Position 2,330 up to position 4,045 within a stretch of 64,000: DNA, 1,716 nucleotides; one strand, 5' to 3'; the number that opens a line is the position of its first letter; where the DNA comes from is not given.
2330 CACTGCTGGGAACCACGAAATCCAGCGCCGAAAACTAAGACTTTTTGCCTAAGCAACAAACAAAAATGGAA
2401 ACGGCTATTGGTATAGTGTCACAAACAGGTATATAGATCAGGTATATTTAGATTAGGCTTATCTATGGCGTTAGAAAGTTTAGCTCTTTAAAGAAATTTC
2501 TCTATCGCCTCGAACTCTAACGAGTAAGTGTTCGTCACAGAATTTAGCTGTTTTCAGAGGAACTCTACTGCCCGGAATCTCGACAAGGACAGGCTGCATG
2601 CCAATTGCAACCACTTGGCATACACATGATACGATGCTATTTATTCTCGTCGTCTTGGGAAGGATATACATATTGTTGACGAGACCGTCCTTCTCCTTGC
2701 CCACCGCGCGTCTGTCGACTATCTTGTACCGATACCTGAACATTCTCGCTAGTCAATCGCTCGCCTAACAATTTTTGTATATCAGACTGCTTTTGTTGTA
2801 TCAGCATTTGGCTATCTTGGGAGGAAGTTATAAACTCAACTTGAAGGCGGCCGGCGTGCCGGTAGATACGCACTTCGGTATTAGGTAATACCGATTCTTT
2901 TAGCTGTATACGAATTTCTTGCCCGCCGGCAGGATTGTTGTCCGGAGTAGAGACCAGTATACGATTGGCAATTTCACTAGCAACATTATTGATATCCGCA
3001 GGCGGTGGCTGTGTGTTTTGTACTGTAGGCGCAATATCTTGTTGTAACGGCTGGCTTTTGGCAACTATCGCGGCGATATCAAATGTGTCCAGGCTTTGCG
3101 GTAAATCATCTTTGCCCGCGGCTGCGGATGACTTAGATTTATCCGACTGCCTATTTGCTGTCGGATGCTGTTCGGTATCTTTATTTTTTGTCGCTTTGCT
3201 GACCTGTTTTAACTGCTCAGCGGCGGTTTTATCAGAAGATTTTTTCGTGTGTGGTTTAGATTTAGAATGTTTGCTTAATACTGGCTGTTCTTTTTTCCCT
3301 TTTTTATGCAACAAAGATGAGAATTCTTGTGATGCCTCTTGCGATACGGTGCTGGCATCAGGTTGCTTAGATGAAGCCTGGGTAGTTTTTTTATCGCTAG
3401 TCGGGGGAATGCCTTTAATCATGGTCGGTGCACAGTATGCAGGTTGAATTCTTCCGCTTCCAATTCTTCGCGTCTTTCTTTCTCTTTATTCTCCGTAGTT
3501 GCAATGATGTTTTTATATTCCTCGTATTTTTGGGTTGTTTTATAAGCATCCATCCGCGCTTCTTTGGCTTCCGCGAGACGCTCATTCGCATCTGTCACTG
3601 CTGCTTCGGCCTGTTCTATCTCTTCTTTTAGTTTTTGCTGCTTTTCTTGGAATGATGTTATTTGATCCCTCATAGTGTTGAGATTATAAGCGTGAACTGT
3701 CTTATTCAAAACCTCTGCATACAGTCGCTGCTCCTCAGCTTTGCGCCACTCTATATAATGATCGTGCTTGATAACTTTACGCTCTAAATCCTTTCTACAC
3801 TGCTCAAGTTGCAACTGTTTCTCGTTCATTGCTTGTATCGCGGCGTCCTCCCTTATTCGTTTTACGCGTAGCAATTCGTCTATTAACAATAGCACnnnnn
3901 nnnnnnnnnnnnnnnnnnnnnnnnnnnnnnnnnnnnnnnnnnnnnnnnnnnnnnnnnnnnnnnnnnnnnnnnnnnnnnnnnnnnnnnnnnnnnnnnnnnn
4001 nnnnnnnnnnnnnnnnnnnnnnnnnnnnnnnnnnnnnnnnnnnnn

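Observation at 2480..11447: Partial injectisome-type type III secretion cluster beside dnaA in a reverse-DSR sulfur oxidiser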

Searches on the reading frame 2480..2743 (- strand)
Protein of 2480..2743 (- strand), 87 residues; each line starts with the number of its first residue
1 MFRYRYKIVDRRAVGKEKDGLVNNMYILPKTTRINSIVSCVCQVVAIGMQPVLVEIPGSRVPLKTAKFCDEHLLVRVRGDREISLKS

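Call 5: search_protein_families(library=pfam, proteins=[window:2480-2743:-], max_evalue=0.1)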
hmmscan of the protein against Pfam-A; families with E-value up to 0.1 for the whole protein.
window:2480-2743:- (87 aa): 0 families

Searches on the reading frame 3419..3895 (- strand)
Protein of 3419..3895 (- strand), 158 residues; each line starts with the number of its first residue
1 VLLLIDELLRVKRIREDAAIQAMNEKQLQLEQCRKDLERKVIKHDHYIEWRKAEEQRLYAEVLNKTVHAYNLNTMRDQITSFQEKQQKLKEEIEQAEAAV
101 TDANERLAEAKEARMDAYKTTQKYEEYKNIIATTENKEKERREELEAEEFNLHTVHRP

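Call 3: search_protein_families(library=pfam, proteins=[window:3419-3895:-], max_evalue=0.1)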
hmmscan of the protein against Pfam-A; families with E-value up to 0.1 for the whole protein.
window:3419-3895:- (158 aa): 5 families
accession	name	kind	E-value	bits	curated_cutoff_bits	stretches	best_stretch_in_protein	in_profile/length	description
PF07321.17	YscO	-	2e-23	83.5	28.8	1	5-151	1-147/149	Type III secretion protein YscO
PF16789.10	YscO-like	-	0.0001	22.8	27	1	6-150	7-150/161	YscO-like protein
PF04048.20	Sec8_N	-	0.049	14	26.8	1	60-129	64-131/142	Exocyst complex component Sec8 N-terminal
PF04728.18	LPP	-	0.057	14.2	29.1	1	72-110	2-40/53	Lipoprotein leucine-zipper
PF04253.20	TFR_dimer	-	0.061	13.7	27.1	1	72-135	10-77/121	Transferrin receptor-like dimerisation domain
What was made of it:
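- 3419..3895 (-): sctO, stalk (158 aa). PF07321 YscO, 83.5 bits against a cutoff of 28.8 (call 3).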

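Call 4: search_protein_families(library=ncbifam, proteins=[window:3419-3895:-], max_evalue=0.1)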
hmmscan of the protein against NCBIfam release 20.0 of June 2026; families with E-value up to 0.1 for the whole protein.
window:3419-3895:- (158 aa): 1 family
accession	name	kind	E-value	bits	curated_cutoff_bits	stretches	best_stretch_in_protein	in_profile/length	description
NF053549.1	FtsL_Actino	equivalog_domain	0.053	13.4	55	1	68-99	28-59/83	cell division protein FtsL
